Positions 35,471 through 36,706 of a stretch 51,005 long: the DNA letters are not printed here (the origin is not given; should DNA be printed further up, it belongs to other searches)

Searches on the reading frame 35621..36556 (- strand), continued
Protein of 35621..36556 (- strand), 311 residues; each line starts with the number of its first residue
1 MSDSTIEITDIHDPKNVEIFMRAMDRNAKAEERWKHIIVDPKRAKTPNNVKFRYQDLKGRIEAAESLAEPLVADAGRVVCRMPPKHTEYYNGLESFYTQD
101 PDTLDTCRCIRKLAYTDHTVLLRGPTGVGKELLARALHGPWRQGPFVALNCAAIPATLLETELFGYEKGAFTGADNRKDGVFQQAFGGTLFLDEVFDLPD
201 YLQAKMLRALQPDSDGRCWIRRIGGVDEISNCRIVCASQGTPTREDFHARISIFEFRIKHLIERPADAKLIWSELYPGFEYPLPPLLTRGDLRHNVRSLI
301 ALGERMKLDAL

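Call 37: find_homologous_proteins(query=window:35621-36556:-, max_evalue=1e-20)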
Query window:35621-36556:- (311 aa): 7441 proteins with E <= 1e-20 among 8000 candidates; the best 120 are listed.
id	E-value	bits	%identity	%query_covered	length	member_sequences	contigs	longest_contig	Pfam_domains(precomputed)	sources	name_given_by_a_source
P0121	8.8e-213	723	100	100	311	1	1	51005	PF00158.33,PF14532.13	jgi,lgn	jgi:transcriptional regulator with PAS, ATPase and Fis domain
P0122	8.8e-179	611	86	100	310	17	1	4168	PF00158.33,PF14532.13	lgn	-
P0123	2.1e-173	594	84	100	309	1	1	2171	PF00158.33,PF14532.13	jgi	-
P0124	5.0e-115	402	61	99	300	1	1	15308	PF00158.33,PF14532.13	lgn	-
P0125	1.7e-71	259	48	99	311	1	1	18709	PF00158.33,PF14532.13,PF01078.28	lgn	-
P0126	7.4e-64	234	48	82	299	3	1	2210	PF00158.33,PF14532.13,PF07728.21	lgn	-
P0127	1.7e-41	160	52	61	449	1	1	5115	PF00158.33,PF25601.2,PF02954.26,PF14532.13,PF07728.21,PF00072.31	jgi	jgi:two-component system NtrC family response regulator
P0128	2.9e-41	160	46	69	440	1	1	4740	PF00158.33,PF13384.13,PF25601.2,PF02954.26,PF13518.13,PF18024.8,PF14532.13,PF07728.21,PF00072.31,PF01078.28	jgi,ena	-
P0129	4.3e-41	159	51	61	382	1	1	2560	PF00158.33,PF25601.2,PF02954.26,PF14532.13,PF07728.21,PF00072.31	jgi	-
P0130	5.1e-41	159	51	61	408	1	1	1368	PF00158.33,PF25601.2,PF02954.26,PF14532.13,PF07728.21,PF00072.31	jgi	jgi:two-component system NtrC family response regulator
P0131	5.4e-41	159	51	61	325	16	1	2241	PF00158.33,PF25601.2,PF02954.26,PF14532.13,PF07728.21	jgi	jgi:two-component system, NtrC family, response regulator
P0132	5.9e-41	159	51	61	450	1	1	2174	PF00158.33,PF25601.2,PF02954.26,PF14532.13,PF07728.21,PF00072.31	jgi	jgi:two-component system NtrC family response regulator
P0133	6.1e-41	159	51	61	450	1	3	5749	PF00158.33,PF25601.2,PF02954.26,PF14532.13,PF07728.21,PF00072.31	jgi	jgi:two-component system, NtrC family, response regulator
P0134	6.2e-41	159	51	61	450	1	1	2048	PF00158.33,PF25601.2,PF02954.26,PF14532.13,PF07728.21,PF00072.31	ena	-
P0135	6.2e-41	159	53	58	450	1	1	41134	PF00158.33,PF25601.2,PF02954.26,PF14532.13,PF07728.21,PF00072.31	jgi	-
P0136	6.2e-41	159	51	61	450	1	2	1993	PF00158.33,PF25601.2,PF02954.26,PF14532.13,PF07728.21,PF00072.31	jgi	jgi:two-component system NtrC family response regulator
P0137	6.2e-41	159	51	61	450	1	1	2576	PF00158.33,PF25601.2,PF02954.26,PF14532.13,PF07728.21,PF00072.31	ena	-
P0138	6.2e-41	159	51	61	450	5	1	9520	PF00158.33,PF25601.2,PF02954.26,PF14532.13,PF07728.21,PF00072.31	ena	-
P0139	6.3e-41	159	51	61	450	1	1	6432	PF00158.33,PF25601.2,PF02954.26,PF14532.13,PF07728.21,PF00072.31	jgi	jgi:two-component system NtrC family response regulator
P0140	6.3e-41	159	51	61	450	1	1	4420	PF00158.33,PF25601.2,PF02954.26,PF14532.13,PF07728.21,PF00072.31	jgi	-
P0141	6.3e-41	159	51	61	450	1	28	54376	PF00158.33,PF25601.2,PF02954.26,PF14532.13,PF07728.21,PF00072.31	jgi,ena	jgi:two-component system NtrC family response regulator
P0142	6.3e-41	159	51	61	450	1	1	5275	PF00158.33,PF25601.2,PF02954.26,PF14532.13,PF07728.21,PF00072.31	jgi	-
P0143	6.3e-41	159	51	61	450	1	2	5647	PF00158.33,PF25601.2,PF02954.26,PF14532.13,PF07728.21,PF00072.31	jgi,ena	jgi:two-component system NtrC family response regulator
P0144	6.3e-41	159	51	61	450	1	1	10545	PF00158.33,PF25601.2,PF02954.26,PF14532.13,PF07728.21,PF00072.31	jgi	jgi:two-component system NtrC family response regulator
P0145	6.3e-41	159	51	61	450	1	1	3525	PF00158.33,PF25601.2,PF02954.26,PF14532.13,PF07728.21,PF00072.31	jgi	jgi:two-component system NtrC family response regulator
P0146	6.3e-41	159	51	61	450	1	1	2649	PF00158.33,PF25601.2,PF02954.26,PF14532.13,PF07728.21,PF00072.31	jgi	jgi:two-component system NtrC family response regulator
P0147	6.3e-41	159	51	61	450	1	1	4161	PF00158.33,PF25601.2,PF02954.26,PF14532.13,PF07728.21,PF00072.31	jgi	-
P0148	6.3e-41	159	51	61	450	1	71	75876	PF00158.33,PF25601.2,PF02954.26,PF14532.13,PF07728.21,PF00072.31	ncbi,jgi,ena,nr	ncbi:MAG TPA: PEP-CTERM-box response regulator transcription factor [Casimicrobiaceae bacterium]|jgi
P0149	6.3e-41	159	51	61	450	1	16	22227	PF00158.33,PF25601.2,PF02954.26,PF14532.13,PF07728.21,PF00072.31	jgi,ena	jgi:two-component system NtrC family response regulator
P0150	6.4e-41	159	51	61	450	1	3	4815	PF00158.33,PF25601.2,PF02954.26,PF14532.13,PF07728.21,PF00072.31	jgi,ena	-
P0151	7.4e-41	158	51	61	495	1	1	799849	PF00158.33,PF14532.13,PF07728.21,PF00072.31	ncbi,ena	-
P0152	7.7e-41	158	50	62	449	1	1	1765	PF00158.33,PF25601.2,PF02954.26,PF14532.13,PF07728.21,PF00072.31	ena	-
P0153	7.7e-41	158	51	61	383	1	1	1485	PF00158.33,PF25601.2,PF02954.26,PF14532.13,PF07728.21,PF00072.31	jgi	jgi:two-component system NtrC family response regulator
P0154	8.0e-41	158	53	58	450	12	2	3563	PF00158.33,PF25601.2,PF02954.26,PF14532.13,PF07728.21,PF00072.31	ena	-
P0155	8.6e-41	158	53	58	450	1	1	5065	PF00158.33,PF25601.2,PF02954.26,PF14532.13,PF07728.21,PF00072.31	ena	-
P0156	9.0e-41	158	53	58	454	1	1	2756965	PF12728.14,PF00158.33,PF25601.2,PF02954.26,PF14532.13,PF07728.21,PF00072.31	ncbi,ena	-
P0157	9.0e-41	158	51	61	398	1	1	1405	PF00158.33,PF25601.2,PF02954.26,PF14532.13,PF07728.21,PF00072.31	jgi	jgi:two-component system, NtrC family, response regulator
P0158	1.1e-40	158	52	58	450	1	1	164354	PF00158.33,PF25601.2,PF02954.26,PF14532.13,PF07728.21,PF00072.31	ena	-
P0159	1.1e-40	158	51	61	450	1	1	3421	PF00158.33,PF25601.2,PF02954.26,PF14532.13,PF07728.21,PF00072.31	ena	-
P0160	1.2e-40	158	51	61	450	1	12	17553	PF00158.33,PF25601.2,PF02954.26,PF14532.13,PF07728.21,PF00072.31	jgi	jgi:two-component system, NtrC family, response regulator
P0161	1.2e-40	158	51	61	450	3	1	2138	PF00158.33,PF25601.2,PF02954.26,PF14532.13,PF07728.21,PF00072.31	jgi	jgi:two-component system NtrC family response regulator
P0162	1.2e-40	158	51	61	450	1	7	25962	PF00158.33,PF25601.2,PF02954.26,PF14532.13,PF07728.21,PF00072.31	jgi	-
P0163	1.2e-40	158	51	61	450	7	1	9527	PF00158.33,PF25601.2,PF02954.26,PF14532.13,PF07728.21,PF00072.31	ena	-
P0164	1.2e-40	158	51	61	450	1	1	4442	PF00158.33,PF25601.2,PF02954.26,PF14532.13,PF07728.21,PF00072.31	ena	-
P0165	1.2e-40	158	51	61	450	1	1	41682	PF00158.33,PF25601.2,PF02954.26,PF14532.13,PF07728.21,PF00072.31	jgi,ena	-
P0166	1.2e-40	158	51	61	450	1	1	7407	PF00158.33,PF25601.2,PF02954.26,PF14532.13,PF07728.21,PF00072.31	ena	-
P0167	1.2e-40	158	51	61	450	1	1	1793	PF00158.33,PF25601.2,PF02954.26,PF14532.13,PF07728.21,PF00072.31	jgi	-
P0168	1.2e-40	158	51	61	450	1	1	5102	PF00158.33,PF25601.2,PF02954.26,PF14532.13,PF07728.21,PF00072.31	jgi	-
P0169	1.2e-40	158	51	61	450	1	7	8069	PF00158.33,PF25601.2,PF02954.26,PF14532.13,PF07728.21,PF00072.31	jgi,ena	jgi:two-component system NtrC family response regulator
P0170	1.2e-40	158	51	61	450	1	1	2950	PF00158.33,PF25601.2,PF02954.26,PF14532.13,PF07728.21,PF00072.31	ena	-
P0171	1.2e-40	158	51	61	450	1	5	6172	PF00158.33,PF25601.2,PF02954.26,PF14532.13,PF07728.21,PF00072.31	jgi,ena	jgi:two-component system NtrC family response regulator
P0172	1.2e-40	158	51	61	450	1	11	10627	PF00158.33,PF25601.2,PF02954.26,PF14532.13,PF07728.21,PF00072.31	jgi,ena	jgi:two-component system, NtrC family, response regulator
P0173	1.2e-40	158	51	61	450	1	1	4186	PF00158.33,PF25601.2,PF02954.26,PF14532.13,PF07728.21,PF00072.31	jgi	-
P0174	1.3e-40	158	53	58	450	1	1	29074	PF00158.33,PF25601.2,PF02954.26,PF14532.13,PF07728.21,PF00072.31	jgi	jgi:two-component system NtrC family response regulator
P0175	1.3e-40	158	53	58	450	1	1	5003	PF00158.33,PF25601.2,PF02954.26,PF14532.13,PF07728.21,PF00072.31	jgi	jgi:two-component system NtrC family response regulator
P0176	1.3e-40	158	53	58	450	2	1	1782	PF00158.33,PF25601.2,PF02954.26,PF14532.13,PF07728.21,PF00072.31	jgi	jgi:two-component system NtrC family response regulator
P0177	1.7e-40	157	53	58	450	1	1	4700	PF00158.33,PF25601.2,PF02954.26,PF14532.13,PF07728.21,PF00072.31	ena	-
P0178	2.2e-40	157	51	61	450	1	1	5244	PF00158.33,PF25601.2,PF02954.26,PF14532.13,PF07728.21,PF00072.31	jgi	jgi:two-component system NtrC family response regulator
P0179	2.9e-40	156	52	58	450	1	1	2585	PF00158.33,PF25601.2,PF02954.26,PF14532.13,PF07728.21,PF00072.31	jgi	jgi:two-component system, NtrC family, response regulator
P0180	2.9e-40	156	52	58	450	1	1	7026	PF00158.33,PF25601.2,PF02954.26,PF14532.13,PF07728.21,PF00072.31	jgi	-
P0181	3.7e-40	156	50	62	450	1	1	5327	PF00158.33,PF25601.2,PF02954.26,PF14532.13,PF07728.21,PF00072.31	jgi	jgi:two-component system NtrC family response regulator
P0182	3.7e-40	156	52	60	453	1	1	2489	PF00158.33,PF25601.2,PF02954.26,PF14532.13,PF07728.21,PF00072.31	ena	-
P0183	4.1e-40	156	52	58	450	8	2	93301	PF00158.33,PF25601.2,PF02954.26,PF14532.13,PF07728.21,PF00072.31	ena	-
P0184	4.5e-40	156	53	58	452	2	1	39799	PF00158.33,PF25601.2,PF02954.26,PF14532.13,PF07728.21,PF00072.31,PF01078.28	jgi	-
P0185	4.7e-40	156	51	61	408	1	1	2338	PF00158.33,PF25601.2,PF02954.26,PF14532.13,PF07728.21,PF00072.31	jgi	jgi:two-component system NtrC family response regulator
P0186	4.9e-40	156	51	61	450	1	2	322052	PF00158.33,PF25601.2,PF02954.26,PF14532.13,PF07728.21,PF00072.31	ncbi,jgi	ncbi:MAG TPA: PEP-CTERM-box response regulator transcription factor [Casimicrobiaceae bacterium]|jgi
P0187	5.9e-40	155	51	61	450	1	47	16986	PF00158.33,PF25601.2,PF02954.26,PF14532.13,PF07728.21,PF00072.31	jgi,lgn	jgi:two-component system NtrC family response regulator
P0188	5.9e-40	155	51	61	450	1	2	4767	PF00158.33,PF25601.2,PF02954.26,PF14532.13,PF07728.21,PF00072.31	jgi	jgi:two-component system NtrC family response regulator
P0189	5.9e-40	155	51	61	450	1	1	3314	PF00158.33,PF25601.2,PF02954.26,PF14532.13,PF07728.21,PF00072.31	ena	-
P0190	6.0e-40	155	51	61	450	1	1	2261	PF00158.33,PF25601.2,PF02954.26,PF14532.13,PF07728.21,PF00072.31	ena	-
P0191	6.0e-40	155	51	61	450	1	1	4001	PF00158.33,PF25601.2,PF02954.26,PF14532.13,PF07728.21,PF00072.31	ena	-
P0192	6.0e-40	155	51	61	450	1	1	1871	PF00158.33,PF25601.2,PF02954.26,PF14532.13,PF07728.21,PF00072.31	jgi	jgi:two-component system NtrC family response regulator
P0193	6.0e-40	155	50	61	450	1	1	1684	PF00158.33,PF25601.2,PF02954.26,PF14532.13,PF07728.21,PF00072.31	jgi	-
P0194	6.8e-40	155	52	58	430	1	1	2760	PF00158.33,PF25601.2,PF02954.26,PF14532.13,PF07728.21,PF00072.31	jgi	jgi:two-component system NtrC family response regulator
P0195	6.8e-40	155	51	61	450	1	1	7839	PF00158.33,PF25601.2,PF02954.26,PF14532.13,PF07728.21,PF00072.31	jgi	jgi:two-component system NtrC family response regulator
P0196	7.5e-40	155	52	58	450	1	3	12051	PF00158.33,PF25601.2,PF02954.26,PF14532.13,PF07728.21,PF00072.31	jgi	jgi:two-component system NtrC family response regulator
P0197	7.7e-40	155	52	58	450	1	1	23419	PF00158.33,PF25601.2,PF02954.26,PF14532.13,PF07728.21,PF00072.31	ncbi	ncbi:MAG: PEP-CTERM-box response regulator transcription factor [Betaproteobacteria bacterium]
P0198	8.2e-40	155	51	61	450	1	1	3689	PF00158.33,PF25601.2,PF02954.26,PF14532.13,PF07728.21,PF00072.31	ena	-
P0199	8.2e-40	155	52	58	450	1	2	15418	PF00158.33,PF25601.2,PF02954.26,PF14532.13,PF07728.21,PF00072.31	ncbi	ncbi:MAG: PEP-CTERM-box response regulator transcription factor [Steroidobacterales bacterium]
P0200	8.9e-40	155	51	61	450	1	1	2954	PF00158.33,PF25601.2,PF02954.26,PF14532.13,PF07728.21,PF00072.31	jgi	jgi:two-component system NtrC family response regulator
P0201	1.1e-39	154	51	61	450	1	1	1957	PF00158.33,PF25601.2,PF02954.26,PF14532.13,PF07728.21,PF00072.31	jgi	jgi:two-component system NtrC family response regulator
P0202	1.1e-39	154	51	61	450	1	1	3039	PF00158.33,PF25601.2,PF02954.26,PF14532.13,PF07728.21,PF00072.31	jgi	jgi:two-component system, NtrC family, response regulator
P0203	1.1e-39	154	51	61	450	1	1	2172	PF00158.33,PF25601.2,PF02954.26,PF14532.13,PF07728.21,PF00072.31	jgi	jgi:two-component system, NtrC family, response regulator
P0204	1.1e-39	154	52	58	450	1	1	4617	PF00158.33,PF25601.2,PF02954.26,PF14532.13,PF07728.21,PF00072.31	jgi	jgi:two-component system NtrC family response regulator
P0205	1.1e-39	154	52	58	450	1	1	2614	PF00158.33,PF25601.2,PF02954.26,PF14532.13,PF07728.21,PF00072.31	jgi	jgi:two-component system NtrC family response regulator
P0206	1.1e-39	154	50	61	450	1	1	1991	PF00158.33,PF25601.2,PF02954.26,PF14532.13,PF07728.21,PF00072.31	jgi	-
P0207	1.2e-39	154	51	61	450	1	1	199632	PF00158.33,PF25601.2,PF02954.26,PF14532.13,PF07728.21,PF00072.31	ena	-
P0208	1.2e-39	154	52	58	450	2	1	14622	PF00158.33,PF25601.2,PF02954.26,PF14532.13,PF07728.21,PF00072.31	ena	-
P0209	1.3e-39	154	52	58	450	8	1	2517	PF00158.33,PF25601.2,PF02954.26,PF14532.13,PF07728.21,PF00072.31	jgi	jgi:two-component system NtrC family response regulator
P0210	1.3e-39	154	52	58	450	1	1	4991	PF00158.33,PF25601.2,PF02954.26,PF14532.13,PF07728.21,PF00072.31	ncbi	ncbi:MAG: PEP-CTERM-box response regulator transcription factor [Casimicrobiaceae bacterium]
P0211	1.5e-39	154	52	58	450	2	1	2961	PF00158.33,PF25601.2,PF02954.26,PF14532.13,PF07728.21,PF00072.31,PF13191.13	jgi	jgi:two-component system, NtrC family, response regulator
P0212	2.7e-39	153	49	60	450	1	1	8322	PF00158.33,PF25601.2,PF02954.26,PF14532.13,PF07728.21,PF00072.31,PF13191.13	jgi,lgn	jgi:two-component system NtrC family response regulator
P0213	4.2e-39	153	50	60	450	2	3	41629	PF00158.33,PF25601.2,PF02954.26,PF14532.13,PF07728.21,PF00072.31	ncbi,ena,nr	ncbi:MAG TPA: PEP-CTERM-box response regulator transcription factor [Casimicrobiaceae bacterium]|nr:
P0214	7.8e-39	152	51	60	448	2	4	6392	PF00158.33,PF25601.2,PF02954.26,PF14532.13,PF07728.21,PF00072.31,PF01078.28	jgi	-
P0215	9.7e-39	151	49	61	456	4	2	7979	PF00158.33,PF13384.13,PF25601.2,PF02954.26,PF13518.13,PF14532.13,PF07728.21,PF00072.31,PF01078.28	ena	-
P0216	1.4e-38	151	51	58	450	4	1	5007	PF00158.33,PF25601.2,PF02954.26,PF14532.13,PF07728.21,PF00072.31,PF13191.13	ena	-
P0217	1.9e-38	150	50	60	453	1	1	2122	PF00158.33,PF25601.2,PF02954.26,PF14532.13,PF07728.21,PF00072.31,PF01078.28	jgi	-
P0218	1.9e-38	150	50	60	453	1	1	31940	PF00158.33,PF25601.2,PF02954.26,PF14532.13,PF07728.21,PF00072.31,PF01078.28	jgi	jgi:two-component system NtrC family response regulator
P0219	2.1e-38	150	51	59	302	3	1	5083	PF00158.33,PF25601.2,PF02954.26,PF14532.13,PF07728.21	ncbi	-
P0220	2.2e-38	150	51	58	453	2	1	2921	PF00158.33,PF13384.13,PF25601.2,PF02954.26,PF14532.13,PF07728.21,PF00072.31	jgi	jgi:two-component system NtrC family response regulator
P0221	2.4e-38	150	48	58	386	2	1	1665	PF00158.33,PF25601.2,PF02954.26,PF14532.13,PF07728.21,PF01078.28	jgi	jgi:DNA-binding NtrC family response regulator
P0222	2.5e-38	150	54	54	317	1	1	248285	PF00158.33,PF25601.2,PF02954.26,PF14532.13,PF07728.21,PF01078.28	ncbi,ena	-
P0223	2.5e-38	150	52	58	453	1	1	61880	PF00158.33,PF25601.2,PF02954.26,PF14532.13,PF07728.21,PF00072.31,PF01078.28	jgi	-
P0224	2.6e-38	150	47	60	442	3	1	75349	PF00158.33,PF25601.2,PF02954.26,PF14532.13,PF07728.21,PF00072.31,PF01078.28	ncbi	-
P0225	2.6e-38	150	50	61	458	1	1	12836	PF12728.14,PF00158.33,PF25601.2,PF02954.26,PF14532.13,PF07728.21,PF00072.31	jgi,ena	-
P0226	3.8e-38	149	50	58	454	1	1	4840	PF00158.33,PF07724.21,PF25601.2,PF02954.26,PF14532.13,PF07728.21,PF00072.31,PF01078.28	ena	-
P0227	4.1e-38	149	48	61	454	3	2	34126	PF00158.33,PF13384.13,PF25601.2,PF02954.26,PF00004.36,PF14532.13,PF07728.21,PF00072.31,PF01078.28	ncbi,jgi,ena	-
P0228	4.2e-38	149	49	56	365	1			PF00158.33,PF25601.2,PF14532.13,PF07728.21,PF00072.31,PF01078.28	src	-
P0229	4.3e-38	149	52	58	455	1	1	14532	PF00158.33,PF25601.2,PF02954.26,PF14532.13,PF07728.21,PF00072.31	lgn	-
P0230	4.6e-38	149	50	58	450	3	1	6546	PF00158.33,PF25601.2,PF02954.26,PF14532.13,PF07728.21,PF00072.31,PF13191.13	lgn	-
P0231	5.4e-38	149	49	60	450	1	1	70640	PF00158.33,PF25601.2,PF02954.26,PF14532.13,PF07728.21,PF00072.31,PF13191.13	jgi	jgi:two-component system NtrC family response regulator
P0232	5.6e-38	149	48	60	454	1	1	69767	PF00158.33,PF25601.2,PF02954.26,PF14532.13,PF07728.21,PF00072.31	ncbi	ncbi:MAG: PEP-CTERM-box response regulator transcription factor [Gammaproteobacteria bacterium]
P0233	5.6e-38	149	48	60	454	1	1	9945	PF00158.33,PF25601.2,PF02954.26,PF14532.13,PF07728.21,PF00072.31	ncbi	ncbi:MAG: PEP-CTERM-box response regulator transcription factor [Gammaproteobacteria bacterium]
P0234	6.0e-38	149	49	61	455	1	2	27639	PF00158.33,PF25601.2,PF02954.26,PF14532.13,PF07728.21,PF00072.31,PF01078.28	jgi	-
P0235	7.0e-38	149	46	60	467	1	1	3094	PF00158.33,PF25601.2,PF02954.26,PF14532.13,PF07728.21,PF00072.31,PF01078.28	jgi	jgi:DNA-binding NtrC family response regulator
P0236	8.1e-38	148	46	60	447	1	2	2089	PF00158.33,PF25601.2,PF02954.26,PF14532.13,PF07728.21,PF00072.31,PF01078.28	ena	-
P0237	8.3e-38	148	50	60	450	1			PF00158.33,PF25601.2,PF02954.26,PF14532.13,PF07728.21,PF00072.31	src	-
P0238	1.0e-37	148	51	58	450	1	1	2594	PF00158.33,PF25601.2,PF02954.26,PF14532.13,PF07728.21,PF00072.31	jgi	jgi:two-component system NtrC family response regulator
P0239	1.1e-37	148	46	60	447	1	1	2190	PF00158.33,PF25601.2,PF02954.26,PF14532.13,PF07728.21,PF00072.31,PF01078.28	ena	-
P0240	1.2e-37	148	46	60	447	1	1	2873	PF00158.33,PF25601.2,PF02954.26,PF14532.13,PF07728.21,PF00072.31,PF01078.28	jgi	-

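Call 38: find_encoding_contigs(protein=P0121, flank=2000, max_places=3)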
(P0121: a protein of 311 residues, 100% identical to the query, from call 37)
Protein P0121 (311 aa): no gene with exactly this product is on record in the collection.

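Call 39: find_encoding_contigs(protein=P0124, flank=10000, max_places=2)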
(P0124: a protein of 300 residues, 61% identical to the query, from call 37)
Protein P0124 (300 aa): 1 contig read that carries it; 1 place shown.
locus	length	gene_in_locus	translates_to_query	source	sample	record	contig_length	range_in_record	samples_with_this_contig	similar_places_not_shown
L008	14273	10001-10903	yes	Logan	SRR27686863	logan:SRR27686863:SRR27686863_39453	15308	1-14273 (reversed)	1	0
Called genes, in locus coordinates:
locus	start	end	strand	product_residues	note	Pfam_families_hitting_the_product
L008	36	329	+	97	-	-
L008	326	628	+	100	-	-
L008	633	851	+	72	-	-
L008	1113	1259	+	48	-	-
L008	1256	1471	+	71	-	-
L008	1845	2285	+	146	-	-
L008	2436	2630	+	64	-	-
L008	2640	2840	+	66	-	-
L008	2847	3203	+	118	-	-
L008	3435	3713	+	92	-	-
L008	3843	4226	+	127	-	-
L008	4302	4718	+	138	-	-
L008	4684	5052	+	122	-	-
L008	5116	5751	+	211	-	-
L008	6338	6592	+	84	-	-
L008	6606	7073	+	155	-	-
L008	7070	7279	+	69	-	-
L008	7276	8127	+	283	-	-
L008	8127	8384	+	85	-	-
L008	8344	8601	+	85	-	-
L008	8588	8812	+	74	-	-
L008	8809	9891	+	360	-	-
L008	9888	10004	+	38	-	-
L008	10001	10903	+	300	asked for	PF00158:Sigma54_activat, PF14532:Sigma54_activ_2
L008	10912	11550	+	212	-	-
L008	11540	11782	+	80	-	-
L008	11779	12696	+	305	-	-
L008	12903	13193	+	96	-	-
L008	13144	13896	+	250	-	PF13479:AAA_24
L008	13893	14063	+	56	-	-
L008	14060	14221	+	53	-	-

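Call 40: find_encoding_contigs(protein=P0125, flank=10000, max_places=2)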
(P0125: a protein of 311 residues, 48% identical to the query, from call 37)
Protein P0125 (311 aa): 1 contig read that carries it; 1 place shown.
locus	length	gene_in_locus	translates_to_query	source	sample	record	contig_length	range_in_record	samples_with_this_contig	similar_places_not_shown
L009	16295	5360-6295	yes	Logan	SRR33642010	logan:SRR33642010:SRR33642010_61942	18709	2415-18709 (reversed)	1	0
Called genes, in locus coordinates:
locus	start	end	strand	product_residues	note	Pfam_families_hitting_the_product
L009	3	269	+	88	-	?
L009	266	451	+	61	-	-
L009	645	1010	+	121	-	-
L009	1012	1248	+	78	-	-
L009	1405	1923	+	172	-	PF01503:PRA-PH (faint)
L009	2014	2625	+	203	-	-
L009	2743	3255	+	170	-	-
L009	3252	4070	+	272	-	PF00270:DEAD (weak)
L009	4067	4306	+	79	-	-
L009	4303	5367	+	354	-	-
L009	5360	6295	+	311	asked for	PF00158:Sigma54_activat, PF14532:Sigma54_activ_2, PF01078:Mg_chelatase (weak)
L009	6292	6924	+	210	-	-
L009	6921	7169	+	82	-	-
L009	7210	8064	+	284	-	-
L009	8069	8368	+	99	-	-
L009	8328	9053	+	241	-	PF13479:AAA_24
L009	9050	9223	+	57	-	-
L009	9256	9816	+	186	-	-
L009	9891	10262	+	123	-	-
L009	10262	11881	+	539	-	-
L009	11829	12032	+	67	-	-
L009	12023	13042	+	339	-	-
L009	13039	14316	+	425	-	PF13148:DUF3987 (weak)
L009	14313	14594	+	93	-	-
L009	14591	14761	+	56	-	-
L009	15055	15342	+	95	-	-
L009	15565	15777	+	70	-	-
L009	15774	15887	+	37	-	-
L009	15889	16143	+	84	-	-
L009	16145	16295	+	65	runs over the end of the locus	-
